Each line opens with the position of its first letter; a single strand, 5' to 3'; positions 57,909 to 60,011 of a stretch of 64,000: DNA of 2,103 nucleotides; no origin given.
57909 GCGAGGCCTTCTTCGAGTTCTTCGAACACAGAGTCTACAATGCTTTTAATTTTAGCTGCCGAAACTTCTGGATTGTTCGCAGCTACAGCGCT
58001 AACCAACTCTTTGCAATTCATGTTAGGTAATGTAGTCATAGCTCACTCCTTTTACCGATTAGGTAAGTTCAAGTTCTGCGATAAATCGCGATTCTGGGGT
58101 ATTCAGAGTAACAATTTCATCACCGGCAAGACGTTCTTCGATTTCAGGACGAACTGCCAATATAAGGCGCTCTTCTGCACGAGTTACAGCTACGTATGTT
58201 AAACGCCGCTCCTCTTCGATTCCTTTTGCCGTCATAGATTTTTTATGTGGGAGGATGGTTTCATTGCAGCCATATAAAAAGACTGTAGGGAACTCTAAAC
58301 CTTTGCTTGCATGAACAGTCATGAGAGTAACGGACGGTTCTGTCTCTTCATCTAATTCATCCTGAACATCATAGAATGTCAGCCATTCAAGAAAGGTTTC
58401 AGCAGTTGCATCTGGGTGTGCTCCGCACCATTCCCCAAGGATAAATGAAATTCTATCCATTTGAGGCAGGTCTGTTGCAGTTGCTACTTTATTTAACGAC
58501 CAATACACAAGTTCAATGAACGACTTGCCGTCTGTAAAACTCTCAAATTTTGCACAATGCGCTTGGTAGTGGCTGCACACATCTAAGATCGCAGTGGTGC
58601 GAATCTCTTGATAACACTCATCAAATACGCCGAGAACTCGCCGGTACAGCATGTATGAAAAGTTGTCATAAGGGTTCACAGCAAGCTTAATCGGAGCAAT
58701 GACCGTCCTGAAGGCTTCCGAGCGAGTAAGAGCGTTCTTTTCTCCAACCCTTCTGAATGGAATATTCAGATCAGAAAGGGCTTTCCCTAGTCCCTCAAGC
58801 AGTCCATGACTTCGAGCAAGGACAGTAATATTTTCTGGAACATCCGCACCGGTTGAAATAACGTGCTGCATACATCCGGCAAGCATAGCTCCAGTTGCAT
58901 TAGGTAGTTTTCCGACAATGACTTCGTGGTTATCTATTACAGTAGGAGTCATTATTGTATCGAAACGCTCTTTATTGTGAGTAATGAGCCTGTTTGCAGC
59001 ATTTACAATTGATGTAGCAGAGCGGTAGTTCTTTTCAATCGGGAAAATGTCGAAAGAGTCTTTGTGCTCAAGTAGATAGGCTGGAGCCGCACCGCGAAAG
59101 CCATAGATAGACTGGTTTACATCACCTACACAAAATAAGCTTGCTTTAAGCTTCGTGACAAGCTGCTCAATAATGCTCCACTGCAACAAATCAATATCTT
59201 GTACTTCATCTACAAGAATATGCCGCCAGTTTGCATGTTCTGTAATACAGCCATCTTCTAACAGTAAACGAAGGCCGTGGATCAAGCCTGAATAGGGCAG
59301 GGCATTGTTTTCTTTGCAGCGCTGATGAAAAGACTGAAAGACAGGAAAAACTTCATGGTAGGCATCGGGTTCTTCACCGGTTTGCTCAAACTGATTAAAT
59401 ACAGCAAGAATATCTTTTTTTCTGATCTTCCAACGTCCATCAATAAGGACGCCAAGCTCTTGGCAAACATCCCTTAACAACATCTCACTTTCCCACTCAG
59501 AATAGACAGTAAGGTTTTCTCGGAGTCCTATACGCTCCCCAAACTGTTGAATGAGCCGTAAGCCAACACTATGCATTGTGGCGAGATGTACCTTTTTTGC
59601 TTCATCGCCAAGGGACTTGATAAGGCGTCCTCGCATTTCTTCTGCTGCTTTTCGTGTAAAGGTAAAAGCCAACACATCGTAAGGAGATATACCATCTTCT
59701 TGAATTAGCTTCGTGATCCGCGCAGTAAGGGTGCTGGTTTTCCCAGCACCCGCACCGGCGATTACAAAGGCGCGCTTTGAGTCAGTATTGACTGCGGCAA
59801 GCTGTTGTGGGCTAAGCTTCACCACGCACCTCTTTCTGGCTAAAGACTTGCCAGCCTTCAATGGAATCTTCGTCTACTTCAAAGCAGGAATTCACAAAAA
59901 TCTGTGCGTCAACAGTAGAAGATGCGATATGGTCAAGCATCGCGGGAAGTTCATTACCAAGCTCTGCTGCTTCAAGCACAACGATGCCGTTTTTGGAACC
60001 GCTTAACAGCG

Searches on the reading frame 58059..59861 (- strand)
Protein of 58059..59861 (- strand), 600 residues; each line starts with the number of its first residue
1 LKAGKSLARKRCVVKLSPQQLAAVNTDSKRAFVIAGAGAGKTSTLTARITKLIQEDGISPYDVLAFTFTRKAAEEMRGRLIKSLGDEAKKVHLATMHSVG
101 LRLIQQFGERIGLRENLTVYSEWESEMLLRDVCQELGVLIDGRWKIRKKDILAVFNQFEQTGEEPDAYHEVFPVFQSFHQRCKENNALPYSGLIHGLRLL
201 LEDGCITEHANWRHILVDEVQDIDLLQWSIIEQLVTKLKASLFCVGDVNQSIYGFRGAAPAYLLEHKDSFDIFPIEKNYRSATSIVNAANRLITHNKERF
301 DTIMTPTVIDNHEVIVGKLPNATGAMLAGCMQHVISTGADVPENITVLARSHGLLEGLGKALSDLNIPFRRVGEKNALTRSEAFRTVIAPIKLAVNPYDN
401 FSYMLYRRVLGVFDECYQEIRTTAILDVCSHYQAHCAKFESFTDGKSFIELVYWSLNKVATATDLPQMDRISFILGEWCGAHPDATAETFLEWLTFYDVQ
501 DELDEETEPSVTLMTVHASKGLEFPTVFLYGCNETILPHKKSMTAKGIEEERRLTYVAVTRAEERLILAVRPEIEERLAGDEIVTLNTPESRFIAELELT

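Call 85: search_protein_families(library=phrogs, proteins=[window:58059-59861:-], max_evalue=0.001)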
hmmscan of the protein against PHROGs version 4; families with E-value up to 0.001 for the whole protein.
window:58059-59861:- (600 aa): 4 families
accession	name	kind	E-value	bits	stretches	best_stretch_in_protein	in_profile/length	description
phrog_1967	-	DNA, RNA and nucleotide metabolism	3.2e-101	341.2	1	10-599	147-694/776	DNA helicase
phrog_325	-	DNA, RNA and nucleotide metabolism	1.1e-09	38.1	0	14-98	469-548/986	Dda-like helicase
phrog_25205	-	unknown function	1.7e-06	27.6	0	212-271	184-241/607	-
phrog_4412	-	DNA, RNA and nucleotide metabolism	0.00091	18.6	0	9-78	324-391/743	exonuclease V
